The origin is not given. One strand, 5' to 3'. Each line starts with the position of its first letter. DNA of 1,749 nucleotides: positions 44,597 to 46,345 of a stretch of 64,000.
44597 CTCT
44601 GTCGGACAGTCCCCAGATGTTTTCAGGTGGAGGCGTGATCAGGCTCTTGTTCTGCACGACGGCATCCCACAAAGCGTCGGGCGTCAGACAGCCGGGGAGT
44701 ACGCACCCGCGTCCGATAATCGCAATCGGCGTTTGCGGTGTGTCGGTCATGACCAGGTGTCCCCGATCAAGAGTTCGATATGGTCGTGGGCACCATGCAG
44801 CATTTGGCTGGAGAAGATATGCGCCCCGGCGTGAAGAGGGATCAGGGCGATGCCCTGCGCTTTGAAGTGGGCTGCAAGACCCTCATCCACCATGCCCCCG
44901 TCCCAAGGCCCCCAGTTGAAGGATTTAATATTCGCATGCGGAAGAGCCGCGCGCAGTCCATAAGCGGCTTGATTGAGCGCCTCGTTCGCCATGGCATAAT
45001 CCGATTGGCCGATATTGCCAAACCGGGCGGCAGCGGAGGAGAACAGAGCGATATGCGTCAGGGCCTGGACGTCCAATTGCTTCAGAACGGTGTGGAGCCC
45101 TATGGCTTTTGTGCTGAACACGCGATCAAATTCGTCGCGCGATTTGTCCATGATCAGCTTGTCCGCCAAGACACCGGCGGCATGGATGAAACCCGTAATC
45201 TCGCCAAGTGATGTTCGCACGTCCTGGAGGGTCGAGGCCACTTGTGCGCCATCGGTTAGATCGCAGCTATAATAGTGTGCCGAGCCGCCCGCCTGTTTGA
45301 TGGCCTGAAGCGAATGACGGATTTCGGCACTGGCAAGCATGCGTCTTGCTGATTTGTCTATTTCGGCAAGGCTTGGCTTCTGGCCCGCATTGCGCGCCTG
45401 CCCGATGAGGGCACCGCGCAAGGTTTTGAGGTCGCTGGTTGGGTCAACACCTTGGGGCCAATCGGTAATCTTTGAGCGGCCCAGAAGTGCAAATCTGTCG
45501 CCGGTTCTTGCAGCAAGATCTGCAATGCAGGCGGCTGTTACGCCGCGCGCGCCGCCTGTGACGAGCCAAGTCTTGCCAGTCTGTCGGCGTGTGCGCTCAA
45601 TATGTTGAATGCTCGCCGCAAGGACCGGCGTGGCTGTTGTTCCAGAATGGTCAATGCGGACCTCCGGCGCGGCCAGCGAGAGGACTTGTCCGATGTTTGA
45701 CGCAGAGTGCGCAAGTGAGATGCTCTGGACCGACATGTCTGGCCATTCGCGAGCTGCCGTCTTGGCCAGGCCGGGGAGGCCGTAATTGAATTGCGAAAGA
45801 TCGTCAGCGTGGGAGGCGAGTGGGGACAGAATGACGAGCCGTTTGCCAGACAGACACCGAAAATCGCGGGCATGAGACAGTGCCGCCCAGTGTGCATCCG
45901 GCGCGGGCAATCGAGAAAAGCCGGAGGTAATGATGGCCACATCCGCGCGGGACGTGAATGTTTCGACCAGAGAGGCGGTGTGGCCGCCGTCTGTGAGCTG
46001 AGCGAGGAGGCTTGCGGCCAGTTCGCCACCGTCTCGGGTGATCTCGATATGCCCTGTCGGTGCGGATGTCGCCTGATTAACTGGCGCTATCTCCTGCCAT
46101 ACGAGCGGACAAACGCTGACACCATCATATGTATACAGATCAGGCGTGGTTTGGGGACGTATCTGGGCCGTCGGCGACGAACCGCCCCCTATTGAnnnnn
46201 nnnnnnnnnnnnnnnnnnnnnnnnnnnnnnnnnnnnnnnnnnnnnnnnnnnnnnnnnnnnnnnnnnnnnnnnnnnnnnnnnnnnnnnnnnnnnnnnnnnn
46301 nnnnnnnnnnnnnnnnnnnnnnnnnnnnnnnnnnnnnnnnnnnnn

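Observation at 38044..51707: Compact pfa-type (PUFA-synthase-like) iterative PKS/FAS locus with a non-canonical domain partition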

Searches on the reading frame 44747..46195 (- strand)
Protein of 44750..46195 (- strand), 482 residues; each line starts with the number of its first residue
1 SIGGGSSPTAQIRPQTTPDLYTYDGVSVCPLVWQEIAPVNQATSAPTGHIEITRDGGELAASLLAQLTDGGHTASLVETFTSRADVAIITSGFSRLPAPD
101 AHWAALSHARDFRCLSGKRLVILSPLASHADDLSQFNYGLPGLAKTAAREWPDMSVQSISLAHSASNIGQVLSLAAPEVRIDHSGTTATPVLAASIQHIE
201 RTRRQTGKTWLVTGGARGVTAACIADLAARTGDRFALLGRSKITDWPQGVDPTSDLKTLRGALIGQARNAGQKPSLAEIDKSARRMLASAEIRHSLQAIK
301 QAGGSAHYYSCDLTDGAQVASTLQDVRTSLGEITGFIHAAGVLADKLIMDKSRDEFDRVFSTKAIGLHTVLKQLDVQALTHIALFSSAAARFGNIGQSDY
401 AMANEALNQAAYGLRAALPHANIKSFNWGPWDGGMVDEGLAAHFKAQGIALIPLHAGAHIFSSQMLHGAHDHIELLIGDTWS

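Call 3: search_protein_families(library=pfam, proteins=[window:44747-45940:-], max_evalue=0.01)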
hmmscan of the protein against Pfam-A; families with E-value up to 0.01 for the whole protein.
window:44747-45940:- (397 aa): 3 families
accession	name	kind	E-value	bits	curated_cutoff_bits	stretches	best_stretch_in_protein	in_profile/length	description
PF08659.16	KR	-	1.3e-30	107.1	22.6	1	124-347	2-179/180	KR domain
PF00106.31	adh_short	-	1.1e-13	51.5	26.6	1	205-339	35-173/195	short chain dehydrogenase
PF13561.12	adh_short_C2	-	3.5e-11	43.6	27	1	208-326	33-154/236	Enoyl-(Acyl carrier protein) reductase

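Call 4: search_protein_families(library=ncbifam, proteins=[window:44747-45940:-], max_evalue=0.001)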
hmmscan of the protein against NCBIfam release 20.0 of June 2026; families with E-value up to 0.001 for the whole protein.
window:44747-45940:- (397 aa): 105 families (the best 25 are shown)
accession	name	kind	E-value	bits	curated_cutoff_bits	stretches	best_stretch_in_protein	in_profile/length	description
TIGR02813.1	omega_3_PfaA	subfamily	2.6e-85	286.5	1010.1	1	54-394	1913-2266/2582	polyketide-type polyunsaturated fatty acid synthase PfaA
NF045894.1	PKS_plus_SDR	equivalog_domain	1.2e-23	82.8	1740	1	199-378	1190-1367/1515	type I polyketide synthase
NF037941.1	PKS_NbtC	equivalog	4.1e-14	51.5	1150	1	204-363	716-873/1027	nocobactin polyketide synthase NbtC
TIGR01830.1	3oxo_ACP_reduc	equivalog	5.1e-14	52.6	297.75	1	205-323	34-156/239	3-oxoacyl-[acyl-carrier-protein] reductase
NF004198.0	PRK05653.1-3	equivalog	7.6e-14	51.8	296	1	179-328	13-169/248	3-oxoacyl-ACP reductase FabG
NF009466.0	PRK12826.1-2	subfamily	9.5e-14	51.5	222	1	205-338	39-177/248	3-oxoacyl-ACP reductase FabG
NF004200.0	PRK05653.1-5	equivalog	4e-13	49.5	273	1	206-339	39-177/242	3-oxoacyl-ACP reductase FabG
NF004526.0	PRK05872.1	subfamily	9.7e-12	44.6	276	1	180-338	17-180/297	short-chain dehydrogenase/reductase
NF006072.0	PRK08217.1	subfamily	1.1e-11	45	298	1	203-343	38-191/253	3-ketoacyl-(acyl-carrier-protein) reductase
NF009386.0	PRK12745.1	equivalog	3.5e-11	42.7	250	1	204-344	40-192/259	3-ketoacyl-ACP reductase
NF040605.2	mycolic_FabG1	exception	5.4e-11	42.8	420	1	224-350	44-176/233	3-oxoacyl-ACP reductase FabG1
NF041183.1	Pks2_ls1_myc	equivalog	7.6e-11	39.6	2400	1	206-381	1789-1959/2086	sulfolipid-1 biosynthesis phthioceranic/hydroxyphthioceranic acid synthase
NF004197.0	PRK05653.1-1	equivalog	1.1e-10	41.6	332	1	210-323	47-164/249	3-oxoacyl-ACP reductase FabG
NF006110.0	PRK08261.1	equivalog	1.4e-10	40.7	410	1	217-319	260-364/454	3-oxoacyl-ACP reductase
NF005472.0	PRK07067.1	equivalog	7.9e-10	38.7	338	1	177-319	10-157/257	L-iditol 2-dehydrogenase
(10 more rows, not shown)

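Call 19: find_related_loci(query=A3, collection=genome_contigs, flank=10000)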
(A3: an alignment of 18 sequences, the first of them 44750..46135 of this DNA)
Query A3 (462 aa) in genome_contigs; peptide patterns used: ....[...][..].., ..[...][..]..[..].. (x = any residue, [..] = any of these).
600 stretches matched a pattern (row limit reached: there are more); 596 encode a relative of the query (tblastn E <= 1e-3); the best 80 are kept; 80 distinct loci.
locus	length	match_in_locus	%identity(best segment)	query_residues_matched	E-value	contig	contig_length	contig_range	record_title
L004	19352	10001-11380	47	2-462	7e-128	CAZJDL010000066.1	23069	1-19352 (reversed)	MAG TPA_asm: uncultured Pseudomonadales bacterium isolate SRP345593_co1_169 genome assembly, contig: NODE_422_length_230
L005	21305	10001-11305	44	28-462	2e-103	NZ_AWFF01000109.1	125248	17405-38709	Hyphomonas beringensis strain 25B14_1 contig9, whole genome shotgun sequence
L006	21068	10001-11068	46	112-458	4e-90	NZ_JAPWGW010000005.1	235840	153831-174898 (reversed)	Henriciella marina strain G21632-S1 NODE_5_length_235840_cov_132.919, whole genome shotgun sequence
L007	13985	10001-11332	40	18-461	1e-88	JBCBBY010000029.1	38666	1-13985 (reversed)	MAG: Pseudomonadota bacterium isolate J06589_1 NODE_29_length_38666_cov_5.331442, whole genome shotgun sequence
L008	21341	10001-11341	37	29-457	2e-78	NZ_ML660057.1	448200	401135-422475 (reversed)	Denitrobaculum tricleocarpae strain R148 Scaffold6, whole genome shotgun sequence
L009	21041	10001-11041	45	119-462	6e-77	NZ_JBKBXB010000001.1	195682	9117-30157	MAG: Hyphomonas sp. isolate 21H_026.bin.38 NODE_108_length_195682_cov_4.603781, whole genome shotgun sequence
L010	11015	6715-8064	36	30-458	8e-77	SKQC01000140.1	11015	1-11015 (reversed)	MAG: Myxococcales bacterium isolate CSSed162cmA_402 CSSed16-2cmA-20715, whole genome shotgun sequence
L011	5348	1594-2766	42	65-461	7e-76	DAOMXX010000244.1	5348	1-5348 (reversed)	MAG TPA_asm: Hyphomonas sp. isolate AMR_MDS_5641 NODE_5293_length_5348_cov_8.848101, whole genome shotgun sequence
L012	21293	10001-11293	38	30-461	2e-75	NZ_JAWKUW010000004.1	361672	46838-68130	MAG: Hyphomonas sp. isolate BC3.34 BC3.34.fa-4, whole genome shotgun sequence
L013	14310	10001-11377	36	20-458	7e-73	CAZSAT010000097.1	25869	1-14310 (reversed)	MAG TPA_asm: uncultured Enterobacterales bacterium isolate binchicken_co46_602 genome assembly, contig: NODE_3380_length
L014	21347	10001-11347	36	29-458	4e-72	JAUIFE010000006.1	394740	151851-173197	MAG: Holophagae bacterium isolate 8_bin.70 NODE_46_length_394740_cov_50.606632, whole genome shotgun sequence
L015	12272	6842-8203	36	27-458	4e-72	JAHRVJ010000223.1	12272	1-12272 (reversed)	MAG: Ilumatobacteraceae bacterium isolate DC_out45 k91_2377480, whole genome shotgun sequence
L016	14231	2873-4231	37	28-458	5e-71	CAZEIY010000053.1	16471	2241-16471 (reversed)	MAG TPA_asm: uncultured Rickettsiales bacterium isolate SRP308112_co1_107 genome assembly, contig: NODE_5881_length_1647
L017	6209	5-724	55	223-462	1e-70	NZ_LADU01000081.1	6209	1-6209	MAG: Hyphomonas sp. BRH_c22 BRHa_1006602, whole genome shotgun sequence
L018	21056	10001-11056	39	119-459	2e-70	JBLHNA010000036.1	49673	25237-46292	MAG: Desulforhopalus sp. isolate 3300055726_99 Ga0535650_0000638, whole genome shotgun sequence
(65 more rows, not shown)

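Call 30: find_related_loci(query=A3, collection=metagenome_contigs, flank=10000)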
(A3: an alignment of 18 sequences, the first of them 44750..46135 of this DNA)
Query A3 (462 aa) in metagenome_contigs; peptide patterns used: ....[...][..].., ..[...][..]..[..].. (x = any residue, [..] = any of these).
600 stretches matched a pattern (row limit reached: there are more); 578 encode a relative of the query (tblastn E <= 1e-3); the best 80 are kept; 80 distinct loci.
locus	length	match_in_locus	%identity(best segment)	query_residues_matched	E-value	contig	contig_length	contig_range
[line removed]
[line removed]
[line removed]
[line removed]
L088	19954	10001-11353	45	5-462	3e-105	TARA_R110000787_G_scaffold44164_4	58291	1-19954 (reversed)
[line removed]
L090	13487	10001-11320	42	13-462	4e-90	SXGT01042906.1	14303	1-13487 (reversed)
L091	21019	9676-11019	42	5-462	9e-90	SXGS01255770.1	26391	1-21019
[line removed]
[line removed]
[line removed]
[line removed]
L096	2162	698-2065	36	35-462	5e-78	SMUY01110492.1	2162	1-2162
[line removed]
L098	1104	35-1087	43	119-458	1e-79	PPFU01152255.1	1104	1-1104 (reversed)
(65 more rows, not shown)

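Call 69: search_solved_structures(query=window:44750-46195:-, max_evalue=0.001)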
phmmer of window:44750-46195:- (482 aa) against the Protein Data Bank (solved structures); distinct sequences matched with E-value up to 0.001: 70 (the best 60 are shown).
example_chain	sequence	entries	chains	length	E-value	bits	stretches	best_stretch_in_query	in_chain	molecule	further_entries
5d2e_A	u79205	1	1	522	1.4e-19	73.3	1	285-475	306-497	MlnE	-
4j1q_A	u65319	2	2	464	1.2e-18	70.1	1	285-461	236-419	Polyketide synthase PksJ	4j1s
5ktk_A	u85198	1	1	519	1.3e-16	63.5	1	284-450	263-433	Polyketide synthase PksJ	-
4hxy_A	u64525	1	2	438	7.3e-11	44.5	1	267-455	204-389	Plm1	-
4imp_A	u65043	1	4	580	1.5e-10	43.5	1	289-458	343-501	Polyketide synthase extender modules 3-4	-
2nm0_A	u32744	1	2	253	2.1e-10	43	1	310-427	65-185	Probable 3-oxacyl-(Acyl-carrier-protein) reductase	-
2z5l_A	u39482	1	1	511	3.2e-10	42.4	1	334-441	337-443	Tylactone synthase starter module and modules 1 & 2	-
7s6b_C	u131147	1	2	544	4.7e-10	41.9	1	302-450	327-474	Polyketide synthase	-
8g7w_A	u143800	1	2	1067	7.6e-10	41.2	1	299-449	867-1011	Type I PKS module 4, module 5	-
3woh_A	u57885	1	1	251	8e-10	41.1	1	297-424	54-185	SiaM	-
7s6c_A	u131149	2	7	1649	2.8e-09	39.3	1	303-450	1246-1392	6-deoxyerythronolide-B synthase EryA2, modules 3 and 4, Lsd14 Polyketide synthase fusion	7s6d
9pc6_A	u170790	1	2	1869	2.8e-09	39.3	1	294-436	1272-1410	6-deoxyerythronolide-B synthase,RifR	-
6w7s_A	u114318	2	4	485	4.6e-09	38.6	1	301-457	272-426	EryAI | KR1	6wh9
2fr0_A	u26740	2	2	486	4.7e-09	38.6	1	301-457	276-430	Erythromycin synthase, EryAI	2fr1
9d2y_A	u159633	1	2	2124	1.4e-08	37.1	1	289-468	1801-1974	Multifunctional mycocerosic acid synthase membrane-associated MAS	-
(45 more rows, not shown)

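Call 70: predict_structure(alignment_id=A3)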
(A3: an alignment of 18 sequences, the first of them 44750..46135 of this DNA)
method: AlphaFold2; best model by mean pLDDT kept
length: 462 residues; sequences in the alignment: 18
mean_pLDDT: 89.4   pTM: 0.89
mean pLDDT of the five models: 89.4, 88.8, 88.1, 87.1, 86.7
residues with pLDDT >= 90: 328; 70-90: 100; 50-70: 29; < 50: 5
segments of 3 or more residues with pLDDT < 50: none
pLDDT, mean of each block of 10 residues (from residue 1): 82 83 65 93 91 94 94 91 97 95 81 70 95 94 77 88 90 87 81 88 94 95 89 92 94 93 91 93 96 95 97 96 87 93 92 94 93 90 94 92 95 70 81 92 94 90 58
secondary structure, 60 per line:
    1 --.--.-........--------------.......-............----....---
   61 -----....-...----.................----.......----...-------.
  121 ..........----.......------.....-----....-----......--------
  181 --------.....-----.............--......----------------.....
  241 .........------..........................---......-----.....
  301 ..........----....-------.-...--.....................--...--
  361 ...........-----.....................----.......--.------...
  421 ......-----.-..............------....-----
elements in order: E8-15 E30-33 H38-49 E54-57 E66-69 H78-94 E99-105 H120-130 E135-141 H148-152 E158-161 E167-172 E189-193 H199-211 E214-219 H236-249 H256-281 E285-290 H296-310 E315-318 H333-353 E361-367 H368-371 H378-397 E402-408 H418-426 H434-447 E454-457

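Call 72: fold_search(model_id=the predicted structure, library=pdb)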
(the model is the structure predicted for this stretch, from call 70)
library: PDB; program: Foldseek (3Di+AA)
matches with E <= 10: 1998; with E <= 0.001: 1760
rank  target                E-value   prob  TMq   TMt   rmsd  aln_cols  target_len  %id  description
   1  4j1q                  2.4e-26  1.00  0.67  0.74   5.1       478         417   19  Crystal structure of a ketoreductase domain from the bacillaene assembly line (released 2014-03-19)
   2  5d2e                  2.2e-25  1.00  0.69  0.66   4.9       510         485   17  crystal structure of an N-terminal ketoreductase from macrolactin assembly line (released 2015-08-26)
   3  5ktk                  4.2e-25  1.00  0.70  0.71   6.1       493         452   20  Ketoreductase from module 3 of the bacillaene synthase from Bacillus subtilis 168 (released 2016-09-07)
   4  4hxy_A                1.4e-23  1.00  0.66  0.71   5.9       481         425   18  PlmKR1-Ketoreductase from the first module of phoslactomycin biosynthesis in Streptomyces sp. HK803 (released 2013-07-10)
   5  4imp_B                3.1e-23  1.00  0.73  0.66   3.9       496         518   20  The missing linker: a dimerization motif located within polyketide synthase modules (released 2013-03-27)
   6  4imp_A                3.4e-23  1.00  0.73  0.65   4.6       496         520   20  The missing linker: a dimerization motif located within polyketide synthase modules (released 2013-03-27)
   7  3mjt_B                3.6e-23  1.00  0.73  0.71   4.4       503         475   17  Structure of A-type Ketoreductases from Modular Polyketide Synthase (released 2010-08-18)
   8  4dif_A                4.6e-23  1.00  0.71  0.69   4.7       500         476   19  Structure of A1-type ketoreductase (released 2013-02-13)
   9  4imp_C                8.6e-23  1.00  0.72  0.65   5.1       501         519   21  The missing linker: a dimerization motif located within polyketide synthase modules (released 2013-03-27)
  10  2fr0                  9.1e-23  1.00  0.71  0.70   5.1       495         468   18  The first ketoreductase of the erythromycin synthase (crystal form 1) (released 2006-04-04)
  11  4hxy_B                1.6e-22  1.00  0.69  0.74   5.3       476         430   18  PlmKR1-Ketoreductase from the first module of phoslactomycin biosynthesis in Streptomyces sp. HK803 (released 2013-07-10)
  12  3mjv_B                2.6e-22  1.00  0.70  0.69   4.8       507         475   19  Structure of A-type Ketoreductases from Modular Polyketide Synthase (released 2010-08-18)
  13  5xwv_A                2.7e-22  1.00  0.73  0.71   4.9       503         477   18  Substrate-bound Structure of a Ketoreductase from the Second Module of the amphotericin Polyketide Synthases (released 2018-06-06)
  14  5xww_A                3.1e-22  1.00  0.72  0.70   4.5       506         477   17  Substrate-bound Structure of G355T/Q364H mutant of a Ketoreductase from amphotericin Polyketide Synthases (released 2018-06-06)
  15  3mjv_A                4.1e-22  1.00  0.70  0.68   4.7       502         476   18  Structure of A-type Ketoreductases from Modular Polyketide Synthase (released 2010-08-18)
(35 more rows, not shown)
